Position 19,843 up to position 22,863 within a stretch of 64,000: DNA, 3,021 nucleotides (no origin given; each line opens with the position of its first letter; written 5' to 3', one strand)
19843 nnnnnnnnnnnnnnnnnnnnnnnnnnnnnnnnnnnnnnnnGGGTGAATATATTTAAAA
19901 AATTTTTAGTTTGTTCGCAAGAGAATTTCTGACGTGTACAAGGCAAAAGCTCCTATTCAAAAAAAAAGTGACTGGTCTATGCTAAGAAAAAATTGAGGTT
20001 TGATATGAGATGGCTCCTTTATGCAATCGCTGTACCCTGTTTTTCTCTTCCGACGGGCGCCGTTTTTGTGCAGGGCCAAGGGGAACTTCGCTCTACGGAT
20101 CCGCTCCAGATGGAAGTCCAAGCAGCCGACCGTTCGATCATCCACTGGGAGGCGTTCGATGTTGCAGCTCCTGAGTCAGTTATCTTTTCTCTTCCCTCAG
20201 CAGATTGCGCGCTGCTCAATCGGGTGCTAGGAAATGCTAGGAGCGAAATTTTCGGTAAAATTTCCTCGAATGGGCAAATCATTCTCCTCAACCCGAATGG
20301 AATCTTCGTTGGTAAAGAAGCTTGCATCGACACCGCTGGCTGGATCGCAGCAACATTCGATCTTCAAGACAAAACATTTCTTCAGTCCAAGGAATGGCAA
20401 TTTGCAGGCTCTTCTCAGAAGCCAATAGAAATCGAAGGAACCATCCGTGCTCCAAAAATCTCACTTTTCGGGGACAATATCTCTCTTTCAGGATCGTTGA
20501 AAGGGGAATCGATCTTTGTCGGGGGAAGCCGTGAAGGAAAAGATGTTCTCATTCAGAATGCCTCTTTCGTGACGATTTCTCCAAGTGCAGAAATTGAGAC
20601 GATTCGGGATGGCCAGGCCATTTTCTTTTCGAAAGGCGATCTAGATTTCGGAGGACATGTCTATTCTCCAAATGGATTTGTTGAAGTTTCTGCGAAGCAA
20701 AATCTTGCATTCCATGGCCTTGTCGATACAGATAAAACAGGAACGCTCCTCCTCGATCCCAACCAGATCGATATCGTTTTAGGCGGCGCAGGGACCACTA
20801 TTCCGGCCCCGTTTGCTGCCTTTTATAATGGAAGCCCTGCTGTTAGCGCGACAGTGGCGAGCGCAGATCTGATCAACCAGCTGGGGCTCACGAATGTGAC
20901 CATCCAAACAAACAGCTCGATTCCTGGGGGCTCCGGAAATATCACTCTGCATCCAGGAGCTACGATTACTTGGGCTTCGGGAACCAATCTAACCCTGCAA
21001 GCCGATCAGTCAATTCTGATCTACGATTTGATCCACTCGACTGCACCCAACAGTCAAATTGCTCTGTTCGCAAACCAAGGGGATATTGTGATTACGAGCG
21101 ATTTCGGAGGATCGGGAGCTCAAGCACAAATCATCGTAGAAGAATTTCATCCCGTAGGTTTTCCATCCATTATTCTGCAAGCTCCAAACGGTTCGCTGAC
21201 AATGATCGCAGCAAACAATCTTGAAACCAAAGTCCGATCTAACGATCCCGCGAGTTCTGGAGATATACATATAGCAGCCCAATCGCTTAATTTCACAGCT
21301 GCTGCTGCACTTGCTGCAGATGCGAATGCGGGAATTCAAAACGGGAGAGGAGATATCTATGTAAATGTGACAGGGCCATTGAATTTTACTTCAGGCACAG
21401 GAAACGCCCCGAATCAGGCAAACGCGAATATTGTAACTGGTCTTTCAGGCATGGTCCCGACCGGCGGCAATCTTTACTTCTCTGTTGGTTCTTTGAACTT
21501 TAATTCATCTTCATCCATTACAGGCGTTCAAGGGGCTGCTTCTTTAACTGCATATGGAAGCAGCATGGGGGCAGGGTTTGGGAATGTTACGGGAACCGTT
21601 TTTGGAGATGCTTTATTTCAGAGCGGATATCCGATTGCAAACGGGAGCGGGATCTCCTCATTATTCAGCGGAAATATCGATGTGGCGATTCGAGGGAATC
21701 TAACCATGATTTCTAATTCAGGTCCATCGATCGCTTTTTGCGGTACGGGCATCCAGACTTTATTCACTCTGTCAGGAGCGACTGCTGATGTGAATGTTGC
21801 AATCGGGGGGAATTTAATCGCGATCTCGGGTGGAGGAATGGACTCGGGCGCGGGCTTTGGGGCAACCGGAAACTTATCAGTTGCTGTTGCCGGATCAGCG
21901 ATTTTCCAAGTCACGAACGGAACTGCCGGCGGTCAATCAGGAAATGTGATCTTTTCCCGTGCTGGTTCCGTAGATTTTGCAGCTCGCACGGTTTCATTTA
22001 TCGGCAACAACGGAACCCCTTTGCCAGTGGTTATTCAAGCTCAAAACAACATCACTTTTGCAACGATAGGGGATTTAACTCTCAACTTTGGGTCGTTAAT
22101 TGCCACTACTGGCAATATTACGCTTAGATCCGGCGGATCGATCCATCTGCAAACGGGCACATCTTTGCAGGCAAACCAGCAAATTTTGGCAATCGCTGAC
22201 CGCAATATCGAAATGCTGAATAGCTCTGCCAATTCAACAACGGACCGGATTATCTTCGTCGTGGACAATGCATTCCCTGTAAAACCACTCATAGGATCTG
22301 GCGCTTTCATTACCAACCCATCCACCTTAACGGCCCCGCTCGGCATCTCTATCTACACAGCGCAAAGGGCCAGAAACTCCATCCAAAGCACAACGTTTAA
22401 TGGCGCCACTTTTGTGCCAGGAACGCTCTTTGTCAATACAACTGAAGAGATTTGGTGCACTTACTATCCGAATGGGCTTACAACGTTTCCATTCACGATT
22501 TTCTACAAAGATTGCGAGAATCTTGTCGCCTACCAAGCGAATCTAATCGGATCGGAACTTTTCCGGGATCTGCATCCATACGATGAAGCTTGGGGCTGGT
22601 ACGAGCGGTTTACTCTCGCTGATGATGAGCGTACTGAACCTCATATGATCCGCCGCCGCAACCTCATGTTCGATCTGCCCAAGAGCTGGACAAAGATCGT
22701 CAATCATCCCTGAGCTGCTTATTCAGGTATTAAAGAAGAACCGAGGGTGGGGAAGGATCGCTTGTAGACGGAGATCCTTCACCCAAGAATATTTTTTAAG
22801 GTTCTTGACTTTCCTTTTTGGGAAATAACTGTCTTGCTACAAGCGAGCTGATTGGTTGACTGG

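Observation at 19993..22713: Orphan TPS-domain (TpsA/FHA-like) exoprotein with no TpsB partner in the window, divergent from the toxin cassette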

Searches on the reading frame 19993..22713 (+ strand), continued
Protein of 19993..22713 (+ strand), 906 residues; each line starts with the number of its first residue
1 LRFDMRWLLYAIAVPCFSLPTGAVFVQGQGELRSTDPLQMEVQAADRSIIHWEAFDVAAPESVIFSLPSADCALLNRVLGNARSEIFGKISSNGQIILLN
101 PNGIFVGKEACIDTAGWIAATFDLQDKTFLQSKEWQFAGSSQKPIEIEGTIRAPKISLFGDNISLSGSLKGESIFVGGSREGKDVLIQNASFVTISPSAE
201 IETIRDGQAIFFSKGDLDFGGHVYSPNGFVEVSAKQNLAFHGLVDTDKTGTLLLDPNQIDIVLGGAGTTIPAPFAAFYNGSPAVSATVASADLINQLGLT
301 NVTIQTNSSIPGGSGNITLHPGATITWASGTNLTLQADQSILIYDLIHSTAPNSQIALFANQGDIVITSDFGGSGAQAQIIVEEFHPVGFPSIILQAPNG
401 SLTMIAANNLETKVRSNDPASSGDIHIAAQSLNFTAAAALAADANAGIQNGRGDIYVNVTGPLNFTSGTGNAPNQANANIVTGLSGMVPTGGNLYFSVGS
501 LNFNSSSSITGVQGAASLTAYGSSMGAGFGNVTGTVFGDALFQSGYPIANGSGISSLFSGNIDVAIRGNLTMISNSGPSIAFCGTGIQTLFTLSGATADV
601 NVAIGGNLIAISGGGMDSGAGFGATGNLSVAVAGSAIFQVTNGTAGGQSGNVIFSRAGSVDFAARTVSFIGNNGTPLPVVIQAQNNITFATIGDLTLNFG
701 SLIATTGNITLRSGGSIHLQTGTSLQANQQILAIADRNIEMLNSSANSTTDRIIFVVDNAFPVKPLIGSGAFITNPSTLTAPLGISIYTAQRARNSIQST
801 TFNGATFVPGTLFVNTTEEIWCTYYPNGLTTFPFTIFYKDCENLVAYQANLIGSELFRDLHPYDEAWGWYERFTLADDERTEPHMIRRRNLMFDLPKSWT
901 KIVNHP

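Call 65: find_encoding_contigs(protein=P0014, flank=10000, max_places=2)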
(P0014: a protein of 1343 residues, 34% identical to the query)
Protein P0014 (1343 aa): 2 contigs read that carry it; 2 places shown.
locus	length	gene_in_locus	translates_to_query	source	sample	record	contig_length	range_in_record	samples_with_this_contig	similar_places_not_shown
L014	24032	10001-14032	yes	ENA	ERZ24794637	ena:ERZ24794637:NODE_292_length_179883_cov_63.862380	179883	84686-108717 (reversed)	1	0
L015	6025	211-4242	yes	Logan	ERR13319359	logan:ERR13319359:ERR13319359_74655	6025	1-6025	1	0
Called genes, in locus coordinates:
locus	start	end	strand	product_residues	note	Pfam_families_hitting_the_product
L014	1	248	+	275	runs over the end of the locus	PF21508:MenC_N, PF13378:MR_MLE_C (faint)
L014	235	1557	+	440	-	PF00501:AMP-binding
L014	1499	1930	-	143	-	-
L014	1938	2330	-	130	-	PF13279:4HBT_2, PF03061:4HBT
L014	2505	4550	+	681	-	PF13428:TPR_14 (faint), PF02259:FAT (faint), PF07719:TPR_2 (faint), PF13414:TPR_11 (faint), PF13431:TPR_17 (faint), PF23914:TPR_CcmH_CycH (faint), PF20308:TPR-S (faint), PF04781:DUF627 (faint), +1 more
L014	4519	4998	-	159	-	-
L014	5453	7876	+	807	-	PF02096:60KD_IMP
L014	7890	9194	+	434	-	PF11638:DnaA_N (weak), PF13401:AAA_22 (faint), PF01695:IstB_IS21, PF00308:Bac_DnaA, PF01637:ATPase_2 (weak), PF13173:AAA_14 (weak), PF00004:AAA (weak), PF08299:Bac_DnaA_C, +1 more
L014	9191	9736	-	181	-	PF05932:CesT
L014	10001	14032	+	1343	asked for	PF05860:TPS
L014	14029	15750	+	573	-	PF08479:POTRA_2 (weak), PF07244:POTRA (weak), PF03865:ShlB, PF01103:Omp85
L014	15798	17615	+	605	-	PF02922:CBM_48, PF00128:Alpha-amylase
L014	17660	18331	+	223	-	PF24330:DUF7499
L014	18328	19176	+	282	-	PF02517:Rce1-like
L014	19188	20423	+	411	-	PF00079:Serpin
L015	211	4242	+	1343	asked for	PF05860:TPS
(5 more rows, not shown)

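Call 69: search_protein_families(library=pfam, proteins=[L003:22445-24523:-, L001:6787-8670:-], max_evalue=1)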
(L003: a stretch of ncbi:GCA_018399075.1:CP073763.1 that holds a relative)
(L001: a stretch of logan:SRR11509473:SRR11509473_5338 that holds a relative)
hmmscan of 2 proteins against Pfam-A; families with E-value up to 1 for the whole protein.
L003:22445-24523:- (693 aa): 1 family
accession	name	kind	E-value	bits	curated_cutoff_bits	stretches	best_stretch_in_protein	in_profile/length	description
PF24591.1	Phage_YunG-like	-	0.098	13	27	0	132-162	47-71/99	Phage YunG-like protein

L001:6787-8670:- (627 aa): 11 families
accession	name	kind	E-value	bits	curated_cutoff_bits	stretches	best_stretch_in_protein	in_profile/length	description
PF15542.11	Ntox50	-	8.7e-22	78.1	22.2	1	530-622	1-92/92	Bacterial toxin 50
PF13432.12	TPR_16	-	6.7e-05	23.7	32.7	1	306-349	14-57/65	Tetratricopeptide repeat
PF00515.34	TPR_1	-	0.00021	21.4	27.8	1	324-346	2-24/34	Tetratricopeptide repeat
PF07719.23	TPR_2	-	0.0044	17.5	27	1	324-346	2-24/34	Tetratricopeptide repeat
PF14559.12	TPR_19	-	0.006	17.3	25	1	308-344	10-46/68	Tetratricopeptide repeat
PF20722.2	DUF6830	-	0.039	13.9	24.3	1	311-350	28-67/158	Domain of unknown function (DUF6830)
PF13174.12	TPR_6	-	0.05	14.7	26.3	1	324-346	1-23/33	Tetratricopeptide repeat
PF13181.12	TPR_8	-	0.051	14.2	25.7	1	324-346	2-24/34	Tetratricopeptide repeat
PF13428.12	TPR_14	-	0.21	12.8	23.5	0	324-348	2-26/44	Tetratricopeptide repeat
PF13371.12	TPR_9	-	0.25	11.8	35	1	318-346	24-52/73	Tetratricopeptide repeat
PF13414.12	TPR_11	-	0.65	10.2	26.8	1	332-347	3-18/42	TPR repeat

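Call 74: find_encoding_contigs(protein=P0004, flank=10000, max_places=2)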
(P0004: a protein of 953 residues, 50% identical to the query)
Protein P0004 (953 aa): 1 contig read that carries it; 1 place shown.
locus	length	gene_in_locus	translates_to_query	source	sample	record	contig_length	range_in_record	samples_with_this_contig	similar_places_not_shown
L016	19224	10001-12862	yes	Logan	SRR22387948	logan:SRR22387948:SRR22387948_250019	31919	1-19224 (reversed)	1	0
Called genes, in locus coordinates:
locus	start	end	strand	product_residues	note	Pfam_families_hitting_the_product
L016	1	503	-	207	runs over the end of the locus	PF01914:MarC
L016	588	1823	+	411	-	PF00919:UPF0004, PF04055:Radical_SAM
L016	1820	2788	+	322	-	PF21307:Glyco_hydro_95_C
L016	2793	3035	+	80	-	-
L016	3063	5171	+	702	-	PF22019:GlgB_N, PF02922:CBM_48, PF00128:Alpha-amylase, PF02806:Alpha-amylase_C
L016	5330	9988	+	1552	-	PF05860:TPS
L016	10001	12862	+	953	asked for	PF05860:TPS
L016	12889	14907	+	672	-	PF22745:Nlig-Ia, PF01653:DNA_ligase_aden, PF03120:OB_DNA_ligase, PF03119:DNA_ligase_ZBD, PF12826:HHH_2, PF14520:HHH_5 (weak), PF00533:BRCT, PF12738:PTCB-BRCT (weak)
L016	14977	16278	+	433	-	PF05150:Legionella_OMP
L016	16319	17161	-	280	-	-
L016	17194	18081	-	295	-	-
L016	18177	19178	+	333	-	PF01435:Peptidase_M48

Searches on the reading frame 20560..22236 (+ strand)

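Call 18: search_protein_families(library=pfam, proteins=[window:20560-22236:+], max_evalue=10)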
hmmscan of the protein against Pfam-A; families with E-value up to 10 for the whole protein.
window:20560-22236:+ (559 aa): 1 family
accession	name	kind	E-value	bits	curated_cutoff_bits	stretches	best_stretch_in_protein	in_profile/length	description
PF06526.17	DUF1107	-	0.2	12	25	1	263-291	21-49/63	Protein of unknown function (DUF1107)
